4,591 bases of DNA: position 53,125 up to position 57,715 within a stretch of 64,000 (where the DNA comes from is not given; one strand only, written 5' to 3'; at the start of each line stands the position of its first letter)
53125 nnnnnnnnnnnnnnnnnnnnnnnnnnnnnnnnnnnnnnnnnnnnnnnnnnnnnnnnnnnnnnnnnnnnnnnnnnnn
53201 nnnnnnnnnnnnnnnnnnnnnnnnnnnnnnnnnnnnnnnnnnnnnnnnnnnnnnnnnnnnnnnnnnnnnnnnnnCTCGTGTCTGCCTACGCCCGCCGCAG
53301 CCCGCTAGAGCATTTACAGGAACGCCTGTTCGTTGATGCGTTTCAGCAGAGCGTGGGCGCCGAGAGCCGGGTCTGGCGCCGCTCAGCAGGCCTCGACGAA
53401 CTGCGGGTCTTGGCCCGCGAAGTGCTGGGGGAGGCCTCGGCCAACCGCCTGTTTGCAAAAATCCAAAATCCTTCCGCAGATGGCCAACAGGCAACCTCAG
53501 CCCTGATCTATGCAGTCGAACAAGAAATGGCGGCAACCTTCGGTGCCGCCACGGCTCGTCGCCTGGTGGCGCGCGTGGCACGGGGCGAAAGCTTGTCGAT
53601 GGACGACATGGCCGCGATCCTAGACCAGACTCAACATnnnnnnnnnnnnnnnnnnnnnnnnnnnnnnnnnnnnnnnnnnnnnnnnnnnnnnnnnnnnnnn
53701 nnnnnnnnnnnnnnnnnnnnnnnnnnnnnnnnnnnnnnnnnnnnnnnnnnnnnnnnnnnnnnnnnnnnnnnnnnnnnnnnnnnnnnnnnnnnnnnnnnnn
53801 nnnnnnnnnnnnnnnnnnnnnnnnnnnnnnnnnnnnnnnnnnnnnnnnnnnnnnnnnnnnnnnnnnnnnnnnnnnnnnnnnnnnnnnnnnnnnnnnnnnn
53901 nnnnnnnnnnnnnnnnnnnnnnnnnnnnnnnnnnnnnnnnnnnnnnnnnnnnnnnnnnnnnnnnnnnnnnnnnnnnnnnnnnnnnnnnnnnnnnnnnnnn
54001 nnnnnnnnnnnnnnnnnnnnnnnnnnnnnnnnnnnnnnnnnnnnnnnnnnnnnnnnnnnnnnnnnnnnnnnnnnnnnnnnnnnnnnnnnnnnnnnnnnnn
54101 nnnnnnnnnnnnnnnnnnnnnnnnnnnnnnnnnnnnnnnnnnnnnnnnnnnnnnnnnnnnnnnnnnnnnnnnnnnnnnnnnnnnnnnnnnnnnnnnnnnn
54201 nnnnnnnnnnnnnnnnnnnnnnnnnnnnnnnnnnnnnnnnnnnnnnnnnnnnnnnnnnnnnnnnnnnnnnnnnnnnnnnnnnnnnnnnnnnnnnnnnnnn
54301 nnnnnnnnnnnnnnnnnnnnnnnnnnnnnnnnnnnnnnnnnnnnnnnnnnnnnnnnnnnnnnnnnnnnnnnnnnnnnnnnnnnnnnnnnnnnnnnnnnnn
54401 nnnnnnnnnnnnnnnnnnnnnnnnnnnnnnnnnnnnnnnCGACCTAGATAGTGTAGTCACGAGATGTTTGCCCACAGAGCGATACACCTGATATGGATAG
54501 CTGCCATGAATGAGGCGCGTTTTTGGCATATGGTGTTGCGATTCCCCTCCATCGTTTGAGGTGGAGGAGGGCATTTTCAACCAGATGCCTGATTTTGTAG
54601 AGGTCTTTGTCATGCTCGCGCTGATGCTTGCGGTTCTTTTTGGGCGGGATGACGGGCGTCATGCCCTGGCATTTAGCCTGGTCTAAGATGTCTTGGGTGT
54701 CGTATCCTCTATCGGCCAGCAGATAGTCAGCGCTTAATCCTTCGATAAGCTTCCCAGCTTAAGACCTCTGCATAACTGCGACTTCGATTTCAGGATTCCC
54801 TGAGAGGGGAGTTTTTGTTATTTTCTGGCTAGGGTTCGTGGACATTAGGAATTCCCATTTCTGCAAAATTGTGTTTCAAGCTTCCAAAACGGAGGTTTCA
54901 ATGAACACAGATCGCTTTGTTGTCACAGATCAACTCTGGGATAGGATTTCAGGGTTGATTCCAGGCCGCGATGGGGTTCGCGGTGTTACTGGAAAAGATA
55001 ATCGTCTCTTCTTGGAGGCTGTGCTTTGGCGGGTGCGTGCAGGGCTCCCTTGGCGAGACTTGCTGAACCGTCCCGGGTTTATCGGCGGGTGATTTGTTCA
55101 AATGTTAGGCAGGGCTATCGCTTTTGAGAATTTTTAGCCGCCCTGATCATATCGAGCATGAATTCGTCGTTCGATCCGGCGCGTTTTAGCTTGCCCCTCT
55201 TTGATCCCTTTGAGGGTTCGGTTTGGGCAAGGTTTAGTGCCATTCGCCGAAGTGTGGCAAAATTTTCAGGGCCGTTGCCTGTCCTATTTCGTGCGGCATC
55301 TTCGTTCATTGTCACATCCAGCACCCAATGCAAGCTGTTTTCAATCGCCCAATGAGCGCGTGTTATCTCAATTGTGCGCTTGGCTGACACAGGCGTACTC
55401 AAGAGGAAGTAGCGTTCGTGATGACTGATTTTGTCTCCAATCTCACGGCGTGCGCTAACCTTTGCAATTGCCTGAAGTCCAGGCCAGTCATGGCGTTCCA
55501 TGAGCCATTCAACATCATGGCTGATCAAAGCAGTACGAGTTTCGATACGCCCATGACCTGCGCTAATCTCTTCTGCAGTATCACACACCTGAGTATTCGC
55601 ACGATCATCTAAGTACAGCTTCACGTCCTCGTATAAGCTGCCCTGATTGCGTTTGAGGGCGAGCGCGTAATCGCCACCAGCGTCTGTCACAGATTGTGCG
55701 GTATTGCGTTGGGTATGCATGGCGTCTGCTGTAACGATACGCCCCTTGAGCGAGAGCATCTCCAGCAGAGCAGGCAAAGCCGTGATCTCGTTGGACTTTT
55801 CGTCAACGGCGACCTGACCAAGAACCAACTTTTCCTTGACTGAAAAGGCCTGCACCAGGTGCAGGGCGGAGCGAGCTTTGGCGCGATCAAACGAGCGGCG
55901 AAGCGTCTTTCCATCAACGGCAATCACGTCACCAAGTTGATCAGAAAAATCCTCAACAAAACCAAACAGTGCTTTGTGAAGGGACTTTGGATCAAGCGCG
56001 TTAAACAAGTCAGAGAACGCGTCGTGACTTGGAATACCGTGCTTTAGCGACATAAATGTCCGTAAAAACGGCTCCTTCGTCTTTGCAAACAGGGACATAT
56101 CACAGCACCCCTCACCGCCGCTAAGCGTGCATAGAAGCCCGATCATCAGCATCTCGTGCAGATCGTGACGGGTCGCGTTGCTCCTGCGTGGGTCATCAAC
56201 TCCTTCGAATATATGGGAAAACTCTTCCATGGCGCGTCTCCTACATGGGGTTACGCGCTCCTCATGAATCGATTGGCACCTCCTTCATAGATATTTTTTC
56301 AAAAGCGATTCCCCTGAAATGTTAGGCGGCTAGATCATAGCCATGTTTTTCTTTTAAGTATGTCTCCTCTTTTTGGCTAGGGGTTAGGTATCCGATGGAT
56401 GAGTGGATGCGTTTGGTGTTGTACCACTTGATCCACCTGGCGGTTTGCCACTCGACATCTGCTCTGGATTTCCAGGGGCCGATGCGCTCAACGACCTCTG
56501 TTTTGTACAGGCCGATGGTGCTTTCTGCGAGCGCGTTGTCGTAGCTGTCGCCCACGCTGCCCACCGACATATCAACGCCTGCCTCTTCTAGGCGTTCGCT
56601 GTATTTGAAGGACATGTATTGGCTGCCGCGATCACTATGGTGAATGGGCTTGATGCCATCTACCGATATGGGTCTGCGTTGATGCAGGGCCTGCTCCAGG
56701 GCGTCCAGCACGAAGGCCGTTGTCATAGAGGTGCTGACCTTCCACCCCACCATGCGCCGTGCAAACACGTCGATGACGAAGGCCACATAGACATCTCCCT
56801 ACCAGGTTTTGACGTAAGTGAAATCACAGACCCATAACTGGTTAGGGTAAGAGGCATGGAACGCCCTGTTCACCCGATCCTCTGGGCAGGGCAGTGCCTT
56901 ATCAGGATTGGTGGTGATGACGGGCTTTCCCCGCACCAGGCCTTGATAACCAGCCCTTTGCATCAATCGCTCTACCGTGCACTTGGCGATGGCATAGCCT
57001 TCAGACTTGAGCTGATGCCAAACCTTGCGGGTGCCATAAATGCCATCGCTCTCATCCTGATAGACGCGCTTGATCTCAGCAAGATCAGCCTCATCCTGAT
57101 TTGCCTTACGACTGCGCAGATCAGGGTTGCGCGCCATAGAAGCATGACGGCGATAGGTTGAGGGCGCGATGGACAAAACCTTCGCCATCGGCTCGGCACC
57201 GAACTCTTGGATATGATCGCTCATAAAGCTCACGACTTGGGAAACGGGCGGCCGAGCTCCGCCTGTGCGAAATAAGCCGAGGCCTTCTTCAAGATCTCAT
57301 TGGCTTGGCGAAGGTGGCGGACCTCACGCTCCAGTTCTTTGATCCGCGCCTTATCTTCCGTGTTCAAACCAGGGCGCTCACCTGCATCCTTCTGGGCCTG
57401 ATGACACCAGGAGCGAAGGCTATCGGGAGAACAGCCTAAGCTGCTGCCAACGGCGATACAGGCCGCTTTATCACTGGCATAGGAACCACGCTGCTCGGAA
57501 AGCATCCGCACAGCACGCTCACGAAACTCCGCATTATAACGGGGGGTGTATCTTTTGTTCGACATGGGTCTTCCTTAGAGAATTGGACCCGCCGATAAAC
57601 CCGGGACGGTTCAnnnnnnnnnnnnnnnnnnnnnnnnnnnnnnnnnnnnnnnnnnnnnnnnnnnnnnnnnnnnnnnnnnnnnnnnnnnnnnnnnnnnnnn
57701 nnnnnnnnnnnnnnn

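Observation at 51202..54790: REC-only response regulator + 56-aa membrane protein + SSS-domain histidine kinase, with the kinase 3' end abutting IS debris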

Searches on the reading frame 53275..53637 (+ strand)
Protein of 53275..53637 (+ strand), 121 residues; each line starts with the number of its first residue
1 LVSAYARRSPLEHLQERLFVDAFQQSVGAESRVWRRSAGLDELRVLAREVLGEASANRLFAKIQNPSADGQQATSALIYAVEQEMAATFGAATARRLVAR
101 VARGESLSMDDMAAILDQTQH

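Call 60: search_solved_structures(query=A5, max_evalue=10, show_alignments=3)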
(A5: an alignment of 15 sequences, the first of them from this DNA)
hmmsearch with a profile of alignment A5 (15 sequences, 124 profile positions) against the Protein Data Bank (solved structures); distinct sequences matched with E-value up to 10: 0.

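Call 68: predict_structure(alignment_id=A5)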
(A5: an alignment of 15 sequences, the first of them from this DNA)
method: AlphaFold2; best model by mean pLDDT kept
length: 121 residues; sequences in the alignment: 15
mean_pLDDT: 63.3   pTM: 0.53
mean pLDDT of the five models: 63.3, 61.4, 57.9, 57.1, 53.4
residues with pLDDT >= 90: 0; 70-90: 56; 50-70: 28; < 50: 37
segments of 3 or more residues with pLDDT < 50: 1-12, 14-36
pLDDT, mean of each block of 10 residues (from residue 1): 40 44 35 46 80 84 61 75 82 80 69 66 48
secondary structure, 60 per line:
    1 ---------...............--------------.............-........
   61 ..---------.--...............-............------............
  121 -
elements in order: H10-24 H40-51 H53-62 H75-89 H91-102 H109-120

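Call 71: fold_search(model_id=the predicted structure, library=pdb)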
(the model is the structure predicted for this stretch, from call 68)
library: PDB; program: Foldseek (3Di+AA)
matches with E <= 10: 28; with E <= 0.001: 0
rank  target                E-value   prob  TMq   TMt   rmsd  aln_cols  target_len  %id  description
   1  4zil_B                2.3e+00  0.10  0.28  0.19  11.8       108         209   16  Crystal structure of Rv2466c and oxidoreductase from Mycobacterium tuberculosis in its reduced state (released 2015-11-18)
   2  4nxi_B                2.6e+00  0.12  0.31  0.21  11.4       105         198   16  Rv2466c Mediates the Activation of TP053 To Kill Replicating and Non-replicating Mycobacterium tuberculosis (released 2014-10-22)
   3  5ie9_C                3.1e+00  0.02  0.14  0.15  16.6       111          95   14  Crystal structure of the Bacillus-conserved MazG protein, a nucleotide pyrophosphohydrolase (released 2016-03-30)
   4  4u8u_B                3.7e+00  0.03  0.19  0.17  14.7       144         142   17  The Crystallographic structure of the giant hemoglobin from Glossoscolex paulistus at 3.2 A resolution. (released 2015-06-10)
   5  4zil_A                4.1e+00  0.08  0.30  0.20  11.8       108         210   16  Crystal structure of Rv2466c and oxidoreductase from Mycobacterium tuberculosis in its reduced state (released 2015-11-18)
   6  3wct_B                4.1e+00  0.02  0.19  0.17  15.3       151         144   14  The structure of a deoxygenated 400 kda hemoglobin provides a more accurate description of the cooperative mechanism o (released 2014-06-04)
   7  4wkw_A                5.5e+00  0.08  0.32  0.22  12.2       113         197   15  Crystal Structure of a Conserved Hypothetical Protein from Mycobacterium leprae Determined by Iodide SAD Phasing (released 2014-10-22)
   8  1q1f                  5.5e+00  0.02  0.17  0.15  13.8       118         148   19  Crystal structure of murine neuroglobin (released 2004-06-08)
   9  7lhq_MODEL_1_A        6.2e+00  0.04  0.22  0.29  16.9       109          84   15  Solution structure of SARS-CoV-2 nonstructural protein 7 at pH 7.0 (released 2022-02-09)
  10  1bqb                  7.0e+00  0.10  0.31  0.15   5.6        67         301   10  AUREOLYSIN, STAPHYLOCOCCUS AUREUS METALLOPROTEINASE (released 1999-01-13)
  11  2p9x_A                7.0e+00  0.04  0.21  0.25  13.1       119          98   11  Crystal structure of PH0832 from Pyrococcus horikoshii OT3 (released 2007-10-02)
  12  1yvi_A                7.0e+00  0.03  0.21  0.19  14.6       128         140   16  X-RAY STRUCTURE OF PUTATIVE HISTIDINE-CONTAINING PHOSPHOTRANSFER PROTEIN FROM RICE, AK104879 (released 2005-02-22)
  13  2d2m_B                7.4e+00  0.02  0.18  0.16  13.4       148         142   14  Structure of an extracellular giant hemoglobin of the gutless beard worm Oligobrachia mashikoi (released 2005-10-25)
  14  5e85                  8.4e+00  0.03  0.20  0.13  13.9       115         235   10  isolated SBD of BiP (released 2015-12-30)
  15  9hqv_Bn               8.4e+00  0.02  0.23  0.09  19.7       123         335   15  Cryo-EM structure of the small subunit of the mitochondrial ribosome from Toxoplasma gondii (released 2025-06-11)
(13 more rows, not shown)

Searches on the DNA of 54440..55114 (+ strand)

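Call 15: search_dna_similar(query=window:54440-55114:+, collection=plasmids, mode=distant, max_rows=10)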
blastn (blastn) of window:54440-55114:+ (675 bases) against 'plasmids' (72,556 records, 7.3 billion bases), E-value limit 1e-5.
Records with a match: 7; places in all: 11; records where one place covers at least 80% of the query: 0.
Best place of each record, by identity: 60-80% 7.
By first word of the organism name: Aeromonas 2; Candidatus 1; Subdoligranulum 1; Simkania 1; Sulfitobacter 1; Roseomonas 1.
By predicted mobility (MOB-suite, as given by PLSDB): non-mobilizable 4; conjugative 2; mobilizable 1.
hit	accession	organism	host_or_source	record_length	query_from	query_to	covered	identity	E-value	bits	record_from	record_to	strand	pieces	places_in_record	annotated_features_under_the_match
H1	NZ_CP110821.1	Candidatus Bandiella woodruffii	Euplotes woodruffi,mixed host and ...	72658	5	319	47%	69.2%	1e-22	114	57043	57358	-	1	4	IS5 family transposase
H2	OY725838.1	Subdoligranulum variabile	-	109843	6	292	43%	66.7%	2e-13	84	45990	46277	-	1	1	record has no annotation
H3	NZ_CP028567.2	Aeromonas hydrophila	Pure Culture,Sewage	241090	5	214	31%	70.1%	4e-16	94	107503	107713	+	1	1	none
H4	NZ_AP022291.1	Aeromonas veronii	-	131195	5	214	31%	70.1%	4e-16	94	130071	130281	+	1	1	none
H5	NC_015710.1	Simkania negevensis Z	-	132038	5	172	25%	75.7%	3e-23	117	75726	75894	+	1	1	IS5 family transposase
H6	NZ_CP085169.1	Sulfitobacter sp. DSM 110093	cell culture,Sediment from the Channel ...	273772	386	493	16%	79.6%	3e-17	97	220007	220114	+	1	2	IS5 family transposase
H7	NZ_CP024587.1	Roseomonas sp. FDAARGOS_362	Homo sapiens,peripheral Blood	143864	541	624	12%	77.4%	5e-8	67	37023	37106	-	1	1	IS5 family transposase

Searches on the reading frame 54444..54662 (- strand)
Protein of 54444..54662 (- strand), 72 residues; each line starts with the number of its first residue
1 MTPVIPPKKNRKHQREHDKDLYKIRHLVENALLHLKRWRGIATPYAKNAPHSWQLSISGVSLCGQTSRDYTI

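Call 7: search_protein_families(library=pfam, proteins=[window:54444-54662:-], max_evalue=0.01)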
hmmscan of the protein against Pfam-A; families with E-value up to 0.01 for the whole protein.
window:54444-54662:- (72 aa): 0 families

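Call 8: search_protein_families(library=ncbifam, proteins=[window:54444-54662:-], max_evalue=0.01)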
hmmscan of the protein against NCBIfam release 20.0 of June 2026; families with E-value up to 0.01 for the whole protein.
window:54444-54662:- (72 aa): 1 family
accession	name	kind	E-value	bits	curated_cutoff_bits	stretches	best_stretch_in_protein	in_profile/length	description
NF033580.1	transpos_IS5_3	equivalog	1.3e-11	44.6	110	1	1-52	195-245/258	IS5 family transposase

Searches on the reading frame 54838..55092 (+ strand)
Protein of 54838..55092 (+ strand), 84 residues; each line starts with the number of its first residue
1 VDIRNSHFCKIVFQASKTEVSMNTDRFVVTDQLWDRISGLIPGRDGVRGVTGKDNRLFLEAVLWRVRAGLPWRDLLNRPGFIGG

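Call 7: search_protein_families(library=pfam, proteins=[window:54838-55092:+], max_evalue=0.01)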
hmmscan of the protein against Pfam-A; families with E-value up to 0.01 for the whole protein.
window:54838-55092:+ (84 aa): 1 family
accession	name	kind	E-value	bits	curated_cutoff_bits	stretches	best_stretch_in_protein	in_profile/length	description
PF13340.11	DUF4096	-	9.5e-12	45.4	34.3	1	29-76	1-50/76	Putative transposase of IS4/5 family (DUF4096)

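Call 8: search_protein_families(library=ncbifam, proteins=[window:54838-55092:+], max_evalue=0.01)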
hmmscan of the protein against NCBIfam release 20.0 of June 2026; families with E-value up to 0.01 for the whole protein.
window:54838-55092:+ (84 aa): 1 family
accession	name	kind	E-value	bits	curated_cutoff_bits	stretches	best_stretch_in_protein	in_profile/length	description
NF033580.1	transpos_IS5_3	equivalog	3.5e-12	46.4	110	1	26-78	2-54/258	IS5 family transposase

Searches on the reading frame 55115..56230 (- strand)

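Call 7: search_protein_families(library=pfam, proteins=[window:55115-56230:-], max_evalue=0.01)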
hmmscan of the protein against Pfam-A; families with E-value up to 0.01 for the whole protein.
window:55115-56230:- (371 aa): 2 families
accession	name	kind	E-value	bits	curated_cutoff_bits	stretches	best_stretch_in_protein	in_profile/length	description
PF01609.27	DDE_Tnp_1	-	2e-24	86.9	23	1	100-334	4-200/200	Transposase DDE domain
PF13808.11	DDE_Tnp_1_assoc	-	1.3e-21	76.9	32.3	1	7-91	3-87/88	DDE_Tnp_1-associated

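Call 8: search_protein_families(library=ncbifam, proteins=[window:55115-56230:-], max_evalue=0.01)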
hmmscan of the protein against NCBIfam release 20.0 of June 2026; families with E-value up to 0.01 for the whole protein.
window:55115-56230:- (371 aa): 2 families
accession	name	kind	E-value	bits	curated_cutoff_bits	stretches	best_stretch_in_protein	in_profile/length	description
NF033564.0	transpos_ISAs1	equivalog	1.9e-112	375.6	70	1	28-334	2-313/314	ISAs1 family transposase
NF033592.1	transpos_IS4_1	equivalog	2.3e-05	23.7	115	1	67-255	64-247/332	IS4 family transposase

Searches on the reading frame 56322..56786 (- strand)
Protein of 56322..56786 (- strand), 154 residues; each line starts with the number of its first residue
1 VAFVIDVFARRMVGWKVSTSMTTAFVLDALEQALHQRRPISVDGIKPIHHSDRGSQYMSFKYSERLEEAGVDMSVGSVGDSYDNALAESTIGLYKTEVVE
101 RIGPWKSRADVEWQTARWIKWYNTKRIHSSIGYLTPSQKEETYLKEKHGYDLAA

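Call 78: search_protein_families(library=pfam, proteins=[window:56322-56786:-], max_evalue=0.0001)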
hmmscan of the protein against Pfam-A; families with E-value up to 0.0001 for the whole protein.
window:56322-56786:- (154 aa): 3 families
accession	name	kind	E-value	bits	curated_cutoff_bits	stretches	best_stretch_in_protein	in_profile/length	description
PF13683.12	rve_3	-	1.4e-16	60.4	26.5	1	70-136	2-67/67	Integrase core domain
PF00665.32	rve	-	6.8e-15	55.6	32.6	1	2-80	27-101/102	Integrase core domain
PF13333.12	rve_2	-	9.1e-09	35.8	22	1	88-139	1-51/56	Integrase core domain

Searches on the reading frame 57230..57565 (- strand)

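Call 78: search_protein_families(library=pfam, proteins=[window:57230-57565:-], max_evalue=0.0001)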
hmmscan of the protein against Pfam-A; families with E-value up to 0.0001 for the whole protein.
window:57230-57565:- (111 aa): 1 family
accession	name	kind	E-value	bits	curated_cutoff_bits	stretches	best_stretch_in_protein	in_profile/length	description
PF01527.26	HTH_Tnp_1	-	6.1e-08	33.2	24.1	1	8-89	5-74/75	Transposase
